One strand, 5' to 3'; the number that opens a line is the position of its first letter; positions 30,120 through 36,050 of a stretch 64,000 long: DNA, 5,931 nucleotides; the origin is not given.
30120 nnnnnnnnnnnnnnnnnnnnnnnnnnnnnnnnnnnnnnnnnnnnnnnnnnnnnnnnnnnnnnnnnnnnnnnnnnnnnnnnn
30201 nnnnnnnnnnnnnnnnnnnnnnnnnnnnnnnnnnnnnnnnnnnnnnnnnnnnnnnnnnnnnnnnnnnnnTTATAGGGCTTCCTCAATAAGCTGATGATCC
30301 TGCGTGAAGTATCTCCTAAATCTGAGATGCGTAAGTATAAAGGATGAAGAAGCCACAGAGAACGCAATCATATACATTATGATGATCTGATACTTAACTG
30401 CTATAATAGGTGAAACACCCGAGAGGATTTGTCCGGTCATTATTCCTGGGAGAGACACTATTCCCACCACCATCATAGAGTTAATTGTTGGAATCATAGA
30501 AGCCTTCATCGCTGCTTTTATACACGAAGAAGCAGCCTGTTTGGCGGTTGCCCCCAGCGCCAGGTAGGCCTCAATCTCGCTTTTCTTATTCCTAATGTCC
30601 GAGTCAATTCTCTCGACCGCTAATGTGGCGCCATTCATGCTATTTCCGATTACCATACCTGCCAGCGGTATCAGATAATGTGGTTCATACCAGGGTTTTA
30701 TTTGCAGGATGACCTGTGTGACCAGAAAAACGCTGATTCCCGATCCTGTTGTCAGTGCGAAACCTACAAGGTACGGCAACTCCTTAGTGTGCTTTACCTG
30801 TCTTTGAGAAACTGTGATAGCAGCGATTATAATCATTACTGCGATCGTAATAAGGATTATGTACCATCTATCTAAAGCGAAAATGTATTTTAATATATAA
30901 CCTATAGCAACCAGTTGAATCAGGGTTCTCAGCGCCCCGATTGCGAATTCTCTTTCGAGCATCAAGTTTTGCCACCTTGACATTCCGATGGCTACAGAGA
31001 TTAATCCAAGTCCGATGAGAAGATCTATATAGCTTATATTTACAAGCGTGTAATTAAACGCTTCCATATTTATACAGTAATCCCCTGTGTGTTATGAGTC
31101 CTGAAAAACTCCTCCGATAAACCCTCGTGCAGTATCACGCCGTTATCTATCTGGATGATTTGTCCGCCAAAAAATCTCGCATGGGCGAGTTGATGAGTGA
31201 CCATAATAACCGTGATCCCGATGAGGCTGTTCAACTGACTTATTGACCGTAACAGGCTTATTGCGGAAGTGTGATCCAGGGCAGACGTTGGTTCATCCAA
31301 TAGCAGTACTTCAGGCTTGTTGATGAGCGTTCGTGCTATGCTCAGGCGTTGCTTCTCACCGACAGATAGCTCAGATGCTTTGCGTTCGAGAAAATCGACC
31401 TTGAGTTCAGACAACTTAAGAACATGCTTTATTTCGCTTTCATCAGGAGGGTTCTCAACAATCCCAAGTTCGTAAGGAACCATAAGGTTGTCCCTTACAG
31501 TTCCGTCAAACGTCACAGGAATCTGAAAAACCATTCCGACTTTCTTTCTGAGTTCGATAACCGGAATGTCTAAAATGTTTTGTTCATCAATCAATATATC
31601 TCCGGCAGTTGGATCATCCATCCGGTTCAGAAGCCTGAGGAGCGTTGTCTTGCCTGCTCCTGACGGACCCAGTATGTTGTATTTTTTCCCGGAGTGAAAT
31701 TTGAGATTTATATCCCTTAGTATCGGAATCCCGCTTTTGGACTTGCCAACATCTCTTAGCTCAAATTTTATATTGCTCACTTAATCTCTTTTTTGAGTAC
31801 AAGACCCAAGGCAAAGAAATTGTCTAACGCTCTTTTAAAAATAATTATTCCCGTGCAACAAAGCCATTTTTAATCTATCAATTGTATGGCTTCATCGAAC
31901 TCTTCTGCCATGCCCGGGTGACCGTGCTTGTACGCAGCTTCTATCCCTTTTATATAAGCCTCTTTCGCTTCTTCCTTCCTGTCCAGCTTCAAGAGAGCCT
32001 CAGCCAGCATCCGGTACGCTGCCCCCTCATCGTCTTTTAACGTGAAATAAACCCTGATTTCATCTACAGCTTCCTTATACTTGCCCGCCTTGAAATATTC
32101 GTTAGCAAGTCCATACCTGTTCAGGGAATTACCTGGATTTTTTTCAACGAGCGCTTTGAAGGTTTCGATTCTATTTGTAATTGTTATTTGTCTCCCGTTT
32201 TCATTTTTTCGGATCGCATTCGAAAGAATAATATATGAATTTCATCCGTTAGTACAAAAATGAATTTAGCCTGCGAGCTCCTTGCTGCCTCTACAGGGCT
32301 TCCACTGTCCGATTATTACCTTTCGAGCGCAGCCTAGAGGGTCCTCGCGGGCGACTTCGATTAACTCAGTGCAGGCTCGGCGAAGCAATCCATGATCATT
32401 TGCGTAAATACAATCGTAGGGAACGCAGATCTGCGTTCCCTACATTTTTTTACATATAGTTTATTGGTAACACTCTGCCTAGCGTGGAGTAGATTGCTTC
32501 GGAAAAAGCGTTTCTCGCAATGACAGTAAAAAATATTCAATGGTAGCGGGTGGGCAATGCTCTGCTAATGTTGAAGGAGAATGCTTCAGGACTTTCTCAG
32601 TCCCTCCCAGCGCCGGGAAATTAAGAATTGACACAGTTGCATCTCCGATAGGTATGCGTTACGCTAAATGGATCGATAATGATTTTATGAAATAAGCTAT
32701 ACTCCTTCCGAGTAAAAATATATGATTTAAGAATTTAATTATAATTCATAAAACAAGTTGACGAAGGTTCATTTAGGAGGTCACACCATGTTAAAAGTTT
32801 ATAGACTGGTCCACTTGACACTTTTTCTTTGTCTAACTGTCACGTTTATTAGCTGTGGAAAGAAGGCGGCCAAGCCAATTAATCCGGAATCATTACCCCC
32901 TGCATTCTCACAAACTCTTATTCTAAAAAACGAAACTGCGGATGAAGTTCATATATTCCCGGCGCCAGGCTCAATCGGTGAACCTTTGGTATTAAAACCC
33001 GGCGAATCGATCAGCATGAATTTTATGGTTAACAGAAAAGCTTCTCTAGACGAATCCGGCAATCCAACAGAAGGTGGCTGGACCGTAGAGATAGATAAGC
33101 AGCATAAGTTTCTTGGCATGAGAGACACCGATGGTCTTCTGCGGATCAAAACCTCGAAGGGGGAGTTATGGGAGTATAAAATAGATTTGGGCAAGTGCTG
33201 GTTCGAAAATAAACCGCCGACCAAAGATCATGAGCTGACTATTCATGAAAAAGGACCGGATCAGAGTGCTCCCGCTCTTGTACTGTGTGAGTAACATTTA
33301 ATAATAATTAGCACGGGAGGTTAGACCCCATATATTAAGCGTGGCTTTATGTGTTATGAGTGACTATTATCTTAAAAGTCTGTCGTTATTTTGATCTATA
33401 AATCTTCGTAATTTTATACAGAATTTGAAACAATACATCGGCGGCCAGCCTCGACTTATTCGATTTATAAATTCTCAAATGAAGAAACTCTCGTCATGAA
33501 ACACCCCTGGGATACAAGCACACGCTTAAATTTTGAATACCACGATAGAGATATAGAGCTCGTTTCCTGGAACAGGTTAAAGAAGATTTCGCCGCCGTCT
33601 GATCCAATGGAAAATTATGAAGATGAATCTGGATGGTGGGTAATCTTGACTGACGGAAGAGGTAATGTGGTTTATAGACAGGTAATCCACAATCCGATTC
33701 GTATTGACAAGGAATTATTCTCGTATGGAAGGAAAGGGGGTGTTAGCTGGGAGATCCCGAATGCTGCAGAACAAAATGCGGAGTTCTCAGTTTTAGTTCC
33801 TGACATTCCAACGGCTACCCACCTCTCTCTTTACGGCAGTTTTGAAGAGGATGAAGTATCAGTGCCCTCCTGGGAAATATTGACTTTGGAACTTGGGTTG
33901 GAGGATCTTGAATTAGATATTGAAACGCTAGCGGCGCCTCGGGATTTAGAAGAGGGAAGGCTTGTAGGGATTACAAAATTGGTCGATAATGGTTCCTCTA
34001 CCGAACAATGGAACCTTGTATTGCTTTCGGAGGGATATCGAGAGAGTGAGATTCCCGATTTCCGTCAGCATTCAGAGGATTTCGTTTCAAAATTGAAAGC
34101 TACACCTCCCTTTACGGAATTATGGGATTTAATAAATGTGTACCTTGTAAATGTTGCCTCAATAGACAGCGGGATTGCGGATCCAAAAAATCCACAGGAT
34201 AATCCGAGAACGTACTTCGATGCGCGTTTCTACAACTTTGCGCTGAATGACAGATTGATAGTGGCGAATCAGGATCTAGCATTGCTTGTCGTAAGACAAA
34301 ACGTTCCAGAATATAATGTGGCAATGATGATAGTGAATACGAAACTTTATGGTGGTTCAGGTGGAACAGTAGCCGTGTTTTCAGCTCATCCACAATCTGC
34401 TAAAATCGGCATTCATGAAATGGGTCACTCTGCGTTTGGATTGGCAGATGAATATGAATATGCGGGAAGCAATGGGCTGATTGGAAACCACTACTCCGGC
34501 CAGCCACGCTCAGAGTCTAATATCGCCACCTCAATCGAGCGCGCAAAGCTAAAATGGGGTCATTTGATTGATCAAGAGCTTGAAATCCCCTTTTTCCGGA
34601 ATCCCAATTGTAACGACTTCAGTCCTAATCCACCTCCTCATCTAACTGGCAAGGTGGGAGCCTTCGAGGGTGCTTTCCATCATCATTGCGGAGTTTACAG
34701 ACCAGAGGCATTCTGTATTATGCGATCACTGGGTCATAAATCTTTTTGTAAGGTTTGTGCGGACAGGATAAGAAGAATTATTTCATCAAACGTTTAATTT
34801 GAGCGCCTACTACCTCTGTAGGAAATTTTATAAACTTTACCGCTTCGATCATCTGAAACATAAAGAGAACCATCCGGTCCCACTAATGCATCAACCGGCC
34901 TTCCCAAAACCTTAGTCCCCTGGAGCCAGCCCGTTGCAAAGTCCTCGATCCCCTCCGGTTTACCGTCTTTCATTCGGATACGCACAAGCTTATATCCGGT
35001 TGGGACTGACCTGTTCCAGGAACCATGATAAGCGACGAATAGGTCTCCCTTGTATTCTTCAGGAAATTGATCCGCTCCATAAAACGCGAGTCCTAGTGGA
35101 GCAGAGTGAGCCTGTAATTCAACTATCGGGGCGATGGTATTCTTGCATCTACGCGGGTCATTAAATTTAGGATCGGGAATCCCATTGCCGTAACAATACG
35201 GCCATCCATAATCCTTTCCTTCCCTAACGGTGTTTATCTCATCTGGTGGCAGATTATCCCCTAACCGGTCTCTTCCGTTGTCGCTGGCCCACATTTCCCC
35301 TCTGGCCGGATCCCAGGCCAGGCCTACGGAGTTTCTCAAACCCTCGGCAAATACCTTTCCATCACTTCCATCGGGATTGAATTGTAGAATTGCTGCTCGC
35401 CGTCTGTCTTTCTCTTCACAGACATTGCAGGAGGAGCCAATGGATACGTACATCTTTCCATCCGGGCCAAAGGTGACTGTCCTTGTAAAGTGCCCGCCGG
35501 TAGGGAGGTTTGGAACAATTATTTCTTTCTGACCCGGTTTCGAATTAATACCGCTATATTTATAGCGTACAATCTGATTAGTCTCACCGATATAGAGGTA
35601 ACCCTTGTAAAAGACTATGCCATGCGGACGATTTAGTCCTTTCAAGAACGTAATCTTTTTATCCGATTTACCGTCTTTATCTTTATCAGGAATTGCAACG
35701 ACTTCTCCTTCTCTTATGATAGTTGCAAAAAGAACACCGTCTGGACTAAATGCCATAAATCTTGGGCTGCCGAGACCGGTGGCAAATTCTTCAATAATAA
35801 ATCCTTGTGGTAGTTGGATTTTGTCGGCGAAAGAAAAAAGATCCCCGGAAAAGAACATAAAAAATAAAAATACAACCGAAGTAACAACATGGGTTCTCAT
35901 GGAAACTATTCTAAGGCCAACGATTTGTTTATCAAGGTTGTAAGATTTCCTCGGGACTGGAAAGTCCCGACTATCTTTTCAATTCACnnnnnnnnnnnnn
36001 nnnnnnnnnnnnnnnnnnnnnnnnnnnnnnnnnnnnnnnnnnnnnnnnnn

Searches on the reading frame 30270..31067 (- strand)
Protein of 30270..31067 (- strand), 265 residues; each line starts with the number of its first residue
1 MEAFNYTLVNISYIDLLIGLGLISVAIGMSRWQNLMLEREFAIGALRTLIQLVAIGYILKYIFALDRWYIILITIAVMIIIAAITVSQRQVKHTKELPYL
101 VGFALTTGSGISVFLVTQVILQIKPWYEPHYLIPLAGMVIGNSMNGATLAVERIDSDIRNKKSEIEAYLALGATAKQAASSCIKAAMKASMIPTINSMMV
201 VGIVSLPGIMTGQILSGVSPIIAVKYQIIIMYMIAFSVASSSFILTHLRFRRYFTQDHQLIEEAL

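Call 49: search_protein_families(library=pfam, proteins=[window:30270-31067:-], max_evalue=0.00001)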
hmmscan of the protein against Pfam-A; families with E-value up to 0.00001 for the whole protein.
window:30270-31067:- (265 aa): 1 family
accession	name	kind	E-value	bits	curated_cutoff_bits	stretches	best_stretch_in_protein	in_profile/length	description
PF03649.18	UPF0014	-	6.7e-85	284.7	22.6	1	14-254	2-242/242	Uncharacterised protein family (UPF0014)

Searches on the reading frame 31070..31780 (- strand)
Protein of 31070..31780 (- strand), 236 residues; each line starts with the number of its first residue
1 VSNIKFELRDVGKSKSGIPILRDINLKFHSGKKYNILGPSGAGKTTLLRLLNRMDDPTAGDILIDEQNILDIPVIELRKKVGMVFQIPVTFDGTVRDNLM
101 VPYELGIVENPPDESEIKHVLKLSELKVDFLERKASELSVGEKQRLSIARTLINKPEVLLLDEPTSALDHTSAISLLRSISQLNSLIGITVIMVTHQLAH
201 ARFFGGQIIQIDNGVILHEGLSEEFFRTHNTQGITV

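Call 49: search_protein_families(library=pfam, proteins=[window:31070-31780:-], max_evalue=0.00001)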
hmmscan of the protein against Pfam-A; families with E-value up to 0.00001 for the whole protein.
window:31070-31780:- (236 aa): 2 families
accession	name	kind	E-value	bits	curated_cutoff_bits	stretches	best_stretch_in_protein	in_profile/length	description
PF00005.33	ABC_tran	-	3.3e-34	118.9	25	1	21-166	1-137/137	ABC transporter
PF13304.12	AAA_21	-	2.4e-08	34.8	27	0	135-197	235-299/304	AAA domain, putative AbiEii toxin, Type IV TA system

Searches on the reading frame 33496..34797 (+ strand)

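Call 49: search_protein_families(library=pfam, proteins=[window:33496-34797:+], max_evalue=0.00001)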
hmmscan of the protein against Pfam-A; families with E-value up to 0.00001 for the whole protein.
window:33496-34797:+ (433 aa): 1 family
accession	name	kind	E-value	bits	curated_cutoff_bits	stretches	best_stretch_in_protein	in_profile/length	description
PF09471.16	Peptidase_M64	-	5.7e-41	141.1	26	2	162-365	3-204/302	IgA Peptidase M64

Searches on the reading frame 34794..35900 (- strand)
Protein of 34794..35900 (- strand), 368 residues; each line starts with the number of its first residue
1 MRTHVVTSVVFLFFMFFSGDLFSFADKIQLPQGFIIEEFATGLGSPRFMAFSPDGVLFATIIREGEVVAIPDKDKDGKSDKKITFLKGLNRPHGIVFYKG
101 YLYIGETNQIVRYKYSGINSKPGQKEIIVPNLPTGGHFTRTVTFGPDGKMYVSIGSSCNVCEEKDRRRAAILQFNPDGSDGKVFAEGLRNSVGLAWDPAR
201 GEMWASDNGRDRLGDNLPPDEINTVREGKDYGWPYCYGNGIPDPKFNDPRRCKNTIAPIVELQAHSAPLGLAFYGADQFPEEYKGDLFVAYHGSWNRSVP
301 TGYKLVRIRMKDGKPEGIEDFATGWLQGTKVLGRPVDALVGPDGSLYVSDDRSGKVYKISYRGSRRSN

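Call 49: search_protein_families(library=pfam, proteins=[window:34794-35900:-], max_evalue=0.00001)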
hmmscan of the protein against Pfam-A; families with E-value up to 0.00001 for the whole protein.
window:34794-35900:- (368 aa): 3 families
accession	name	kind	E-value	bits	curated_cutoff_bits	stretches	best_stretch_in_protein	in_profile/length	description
PF07995.17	GSDH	-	6.6e-26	91.8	25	1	106-357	80-331/332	Glucose / Sorbosone dehydrogenase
PF23500.1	DUF7133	-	3.4e-19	69.9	27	1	28-350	9-346/385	Domain of unknown function (DUF7133)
PF22807.2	TrAA12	-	4.8e-07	28.9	30.9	0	92-214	57-196/463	TrAA12-like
